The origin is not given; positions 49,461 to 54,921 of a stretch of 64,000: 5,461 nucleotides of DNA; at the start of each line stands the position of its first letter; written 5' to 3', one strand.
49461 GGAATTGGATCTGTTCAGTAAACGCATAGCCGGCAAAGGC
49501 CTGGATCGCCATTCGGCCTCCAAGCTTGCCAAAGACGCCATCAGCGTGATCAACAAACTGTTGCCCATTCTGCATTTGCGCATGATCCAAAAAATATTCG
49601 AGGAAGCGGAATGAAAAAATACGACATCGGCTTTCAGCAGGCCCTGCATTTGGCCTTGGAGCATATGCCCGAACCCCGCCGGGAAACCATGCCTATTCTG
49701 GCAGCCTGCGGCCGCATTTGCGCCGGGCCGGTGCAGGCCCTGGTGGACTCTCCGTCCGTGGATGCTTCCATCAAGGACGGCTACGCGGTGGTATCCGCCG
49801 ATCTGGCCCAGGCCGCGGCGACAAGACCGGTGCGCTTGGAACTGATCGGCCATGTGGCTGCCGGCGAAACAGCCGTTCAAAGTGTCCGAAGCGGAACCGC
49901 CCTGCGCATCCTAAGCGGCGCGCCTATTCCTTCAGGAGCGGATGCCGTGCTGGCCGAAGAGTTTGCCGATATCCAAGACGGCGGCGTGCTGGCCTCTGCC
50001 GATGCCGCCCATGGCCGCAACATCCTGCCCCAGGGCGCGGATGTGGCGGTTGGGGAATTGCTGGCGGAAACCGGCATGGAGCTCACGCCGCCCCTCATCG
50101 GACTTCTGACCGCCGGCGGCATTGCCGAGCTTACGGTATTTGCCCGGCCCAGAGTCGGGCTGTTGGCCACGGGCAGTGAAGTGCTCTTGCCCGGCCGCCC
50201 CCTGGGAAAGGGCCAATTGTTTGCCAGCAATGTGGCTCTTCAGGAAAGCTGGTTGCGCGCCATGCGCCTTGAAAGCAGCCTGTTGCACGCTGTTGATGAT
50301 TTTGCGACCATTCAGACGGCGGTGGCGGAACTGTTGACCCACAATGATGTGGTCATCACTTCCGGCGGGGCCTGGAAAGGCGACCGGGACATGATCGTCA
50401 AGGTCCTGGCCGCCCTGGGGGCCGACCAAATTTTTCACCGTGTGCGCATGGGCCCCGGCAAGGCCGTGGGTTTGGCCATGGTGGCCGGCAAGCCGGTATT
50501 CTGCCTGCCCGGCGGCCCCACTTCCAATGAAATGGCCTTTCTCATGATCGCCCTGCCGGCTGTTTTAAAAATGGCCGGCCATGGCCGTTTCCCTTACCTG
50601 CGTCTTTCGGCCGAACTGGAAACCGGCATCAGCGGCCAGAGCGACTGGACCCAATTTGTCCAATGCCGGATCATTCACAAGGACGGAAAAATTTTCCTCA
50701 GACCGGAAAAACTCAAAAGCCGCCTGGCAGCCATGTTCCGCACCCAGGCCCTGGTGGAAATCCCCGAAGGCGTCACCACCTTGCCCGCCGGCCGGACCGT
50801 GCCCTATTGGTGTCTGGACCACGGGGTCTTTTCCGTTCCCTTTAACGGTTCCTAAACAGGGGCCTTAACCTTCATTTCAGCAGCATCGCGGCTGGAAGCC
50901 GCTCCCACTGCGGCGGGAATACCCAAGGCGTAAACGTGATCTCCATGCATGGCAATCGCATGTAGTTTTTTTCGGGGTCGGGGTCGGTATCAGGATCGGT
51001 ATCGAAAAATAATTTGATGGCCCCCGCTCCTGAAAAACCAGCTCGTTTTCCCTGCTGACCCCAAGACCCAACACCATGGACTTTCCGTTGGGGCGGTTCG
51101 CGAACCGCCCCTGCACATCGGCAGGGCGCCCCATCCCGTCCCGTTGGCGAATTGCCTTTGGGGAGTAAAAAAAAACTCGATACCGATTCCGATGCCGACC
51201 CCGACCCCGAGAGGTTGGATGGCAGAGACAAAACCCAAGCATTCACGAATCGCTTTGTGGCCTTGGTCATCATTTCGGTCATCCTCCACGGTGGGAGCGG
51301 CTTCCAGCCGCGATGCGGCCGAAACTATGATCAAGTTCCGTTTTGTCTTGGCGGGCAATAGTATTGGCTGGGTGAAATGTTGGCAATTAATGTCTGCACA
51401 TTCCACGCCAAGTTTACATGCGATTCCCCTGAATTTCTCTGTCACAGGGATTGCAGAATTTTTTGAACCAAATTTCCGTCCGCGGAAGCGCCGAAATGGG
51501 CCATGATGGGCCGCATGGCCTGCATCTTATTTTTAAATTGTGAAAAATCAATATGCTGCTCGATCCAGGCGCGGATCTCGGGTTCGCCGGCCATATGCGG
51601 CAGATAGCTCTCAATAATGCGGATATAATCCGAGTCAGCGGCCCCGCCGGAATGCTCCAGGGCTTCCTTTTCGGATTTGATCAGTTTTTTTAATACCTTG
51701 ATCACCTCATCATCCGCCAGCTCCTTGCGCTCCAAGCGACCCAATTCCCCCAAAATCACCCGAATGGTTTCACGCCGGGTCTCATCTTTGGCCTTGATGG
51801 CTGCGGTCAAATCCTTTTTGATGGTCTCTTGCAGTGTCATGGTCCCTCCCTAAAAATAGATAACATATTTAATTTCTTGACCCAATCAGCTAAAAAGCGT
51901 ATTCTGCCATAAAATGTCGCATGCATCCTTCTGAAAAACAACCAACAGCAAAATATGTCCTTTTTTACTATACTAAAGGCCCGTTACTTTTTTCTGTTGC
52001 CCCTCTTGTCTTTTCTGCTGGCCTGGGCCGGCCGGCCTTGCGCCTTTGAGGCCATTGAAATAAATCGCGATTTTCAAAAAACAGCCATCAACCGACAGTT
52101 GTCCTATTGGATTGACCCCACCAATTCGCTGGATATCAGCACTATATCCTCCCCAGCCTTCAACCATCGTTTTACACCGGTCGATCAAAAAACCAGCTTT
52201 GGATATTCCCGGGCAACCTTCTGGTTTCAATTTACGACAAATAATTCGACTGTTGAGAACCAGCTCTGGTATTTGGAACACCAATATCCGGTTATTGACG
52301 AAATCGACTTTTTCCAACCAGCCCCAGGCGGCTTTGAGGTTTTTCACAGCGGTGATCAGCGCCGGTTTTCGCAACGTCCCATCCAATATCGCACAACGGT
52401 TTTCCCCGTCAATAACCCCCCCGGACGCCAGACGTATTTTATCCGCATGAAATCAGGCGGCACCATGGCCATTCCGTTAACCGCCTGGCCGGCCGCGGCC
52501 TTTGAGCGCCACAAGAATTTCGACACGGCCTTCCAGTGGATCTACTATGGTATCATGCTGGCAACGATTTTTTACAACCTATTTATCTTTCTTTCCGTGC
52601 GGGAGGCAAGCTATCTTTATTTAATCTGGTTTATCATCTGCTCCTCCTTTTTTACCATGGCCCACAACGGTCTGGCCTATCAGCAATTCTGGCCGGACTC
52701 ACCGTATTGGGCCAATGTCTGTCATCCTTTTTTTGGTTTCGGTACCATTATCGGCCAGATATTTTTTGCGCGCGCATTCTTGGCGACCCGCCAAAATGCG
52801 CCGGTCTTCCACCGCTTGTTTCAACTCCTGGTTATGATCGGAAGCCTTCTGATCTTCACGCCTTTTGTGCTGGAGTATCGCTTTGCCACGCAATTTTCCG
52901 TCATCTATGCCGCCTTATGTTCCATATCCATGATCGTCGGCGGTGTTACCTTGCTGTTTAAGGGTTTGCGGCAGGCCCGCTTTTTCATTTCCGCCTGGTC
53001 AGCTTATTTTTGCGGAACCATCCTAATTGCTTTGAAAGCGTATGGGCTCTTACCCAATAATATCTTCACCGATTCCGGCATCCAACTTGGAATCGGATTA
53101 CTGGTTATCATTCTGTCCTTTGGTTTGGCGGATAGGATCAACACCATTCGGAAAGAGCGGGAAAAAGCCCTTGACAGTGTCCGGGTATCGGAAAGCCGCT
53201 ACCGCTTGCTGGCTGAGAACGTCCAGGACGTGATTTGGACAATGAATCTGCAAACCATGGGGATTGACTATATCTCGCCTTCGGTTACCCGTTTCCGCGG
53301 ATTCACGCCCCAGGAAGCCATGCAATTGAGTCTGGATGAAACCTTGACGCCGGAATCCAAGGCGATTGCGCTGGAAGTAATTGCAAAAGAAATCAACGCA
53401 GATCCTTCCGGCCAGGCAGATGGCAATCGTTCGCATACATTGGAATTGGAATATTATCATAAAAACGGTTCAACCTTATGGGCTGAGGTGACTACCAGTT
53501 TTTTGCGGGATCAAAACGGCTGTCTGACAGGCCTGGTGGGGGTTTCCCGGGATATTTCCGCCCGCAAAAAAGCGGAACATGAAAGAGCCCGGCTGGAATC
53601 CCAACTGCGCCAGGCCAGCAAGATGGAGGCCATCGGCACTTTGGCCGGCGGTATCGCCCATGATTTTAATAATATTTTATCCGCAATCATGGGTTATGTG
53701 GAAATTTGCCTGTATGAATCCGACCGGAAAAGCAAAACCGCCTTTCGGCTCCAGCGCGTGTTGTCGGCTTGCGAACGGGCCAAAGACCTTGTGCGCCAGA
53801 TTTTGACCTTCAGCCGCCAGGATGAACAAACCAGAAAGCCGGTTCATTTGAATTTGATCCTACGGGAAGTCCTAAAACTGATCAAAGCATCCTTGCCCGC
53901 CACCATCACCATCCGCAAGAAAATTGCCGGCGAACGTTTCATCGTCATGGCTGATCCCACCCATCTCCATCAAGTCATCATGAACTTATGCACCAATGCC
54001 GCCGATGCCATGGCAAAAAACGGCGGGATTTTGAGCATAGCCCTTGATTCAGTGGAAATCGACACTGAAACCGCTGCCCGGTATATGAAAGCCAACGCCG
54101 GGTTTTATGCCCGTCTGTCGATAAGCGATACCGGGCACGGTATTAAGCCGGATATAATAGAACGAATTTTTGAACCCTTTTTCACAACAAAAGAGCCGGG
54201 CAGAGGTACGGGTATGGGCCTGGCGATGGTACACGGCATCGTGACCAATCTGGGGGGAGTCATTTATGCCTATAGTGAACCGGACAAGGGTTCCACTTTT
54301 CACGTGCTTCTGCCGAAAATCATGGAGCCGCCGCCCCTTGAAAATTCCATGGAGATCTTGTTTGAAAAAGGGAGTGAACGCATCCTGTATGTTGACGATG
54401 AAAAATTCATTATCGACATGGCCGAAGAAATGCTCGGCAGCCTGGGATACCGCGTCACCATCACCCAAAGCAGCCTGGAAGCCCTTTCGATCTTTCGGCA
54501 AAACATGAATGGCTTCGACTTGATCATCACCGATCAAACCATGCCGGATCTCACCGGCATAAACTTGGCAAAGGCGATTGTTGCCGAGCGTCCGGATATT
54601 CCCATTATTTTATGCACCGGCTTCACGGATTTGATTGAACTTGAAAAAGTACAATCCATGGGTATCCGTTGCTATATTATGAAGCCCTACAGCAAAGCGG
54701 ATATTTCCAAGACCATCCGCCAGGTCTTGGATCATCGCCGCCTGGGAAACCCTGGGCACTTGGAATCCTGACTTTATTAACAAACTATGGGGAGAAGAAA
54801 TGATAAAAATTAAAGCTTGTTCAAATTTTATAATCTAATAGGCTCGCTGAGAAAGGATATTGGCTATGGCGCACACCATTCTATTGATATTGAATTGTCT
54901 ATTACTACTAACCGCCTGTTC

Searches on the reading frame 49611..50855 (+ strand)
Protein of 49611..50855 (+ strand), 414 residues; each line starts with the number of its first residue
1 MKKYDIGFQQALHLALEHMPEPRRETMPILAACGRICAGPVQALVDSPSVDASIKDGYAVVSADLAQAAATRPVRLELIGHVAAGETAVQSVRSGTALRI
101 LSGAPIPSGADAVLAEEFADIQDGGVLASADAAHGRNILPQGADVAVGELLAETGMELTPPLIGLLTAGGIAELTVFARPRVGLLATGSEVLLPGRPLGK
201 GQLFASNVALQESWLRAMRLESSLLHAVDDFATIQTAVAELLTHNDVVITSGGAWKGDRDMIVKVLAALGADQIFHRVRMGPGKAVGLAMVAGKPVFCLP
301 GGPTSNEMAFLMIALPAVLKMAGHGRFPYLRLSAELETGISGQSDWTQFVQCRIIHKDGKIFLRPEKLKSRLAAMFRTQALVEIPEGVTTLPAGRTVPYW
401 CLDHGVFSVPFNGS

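Call 25: search_protein_families(library=pfam, proteins=[window:49611-50855:+], max_evalue=0.001)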
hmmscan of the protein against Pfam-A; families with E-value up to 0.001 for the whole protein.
window:49611-50855:+ (414 aa): 3 families
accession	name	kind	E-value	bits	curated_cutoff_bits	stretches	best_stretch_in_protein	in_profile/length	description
PF03453.22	MoeA_N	-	2.8e-33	115.3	30.8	1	8-170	3-160/160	MoeA N-terminal region (domain I and II)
PF00994.29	MoCF_biosynth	-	1.2e-18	67.6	26.6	1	184-318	2-142/144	Probable molybdopterin binding domain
PF03454.20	MoeA_C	-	2.3e-05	25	22.1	1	334-400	2-70/72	MoeA C-terminal region (domain IV)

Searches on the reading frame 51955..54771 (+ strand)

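Call 25: search_protein_families(library=pfam, proteins=[window:51955-54771:+], max_evalue=0.001)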
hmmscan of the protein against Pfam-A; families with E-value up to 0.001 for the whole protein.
window:51955-54771:+ (938 aa): 9 families
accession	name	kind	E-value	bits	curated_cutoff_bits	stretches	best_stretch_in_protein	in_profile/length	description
PF07695.17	7TMR-DISM_7TM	-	1.4e-45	156.2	29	1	192-394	3-205/205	7TM diverse intracellular signalling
PF07696.17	7TMR-DISMED2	-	5e-36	124.1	22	1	47-178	2-135/136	7TMR-DISM extracellular 2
PF02518.31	HATPase_c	-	5.2e-24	85.3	26.4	1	667-788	2-109/111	Histidine kinase-, DNA gyrase B-, and HSP90-like ATPase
PF00072.30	Response_reg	-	3.4e-20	72.7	30.2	1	810-921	1-110/111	Response regulator receiver domain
PF13426.13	PAS_9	-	3.4e-11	43.8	27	1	434-535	9-102/103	PAS domain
PF00512.31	HisKA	-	2.8e-10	40.5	26.9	1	561-624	3-65/66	His Kinase A (phospho-acceptor) domain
PF08447.18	PAS_3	-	1.4e-06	28.9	25.6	1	439-530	3-88/89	PAS fold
PF08448.16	PAS_4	-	2.8e-06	28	23.1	1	437-538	17-109/110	PAS fold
PF00989.32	PAS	-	3e-06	27.6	22.6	1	415-534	2-113/113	PAS fold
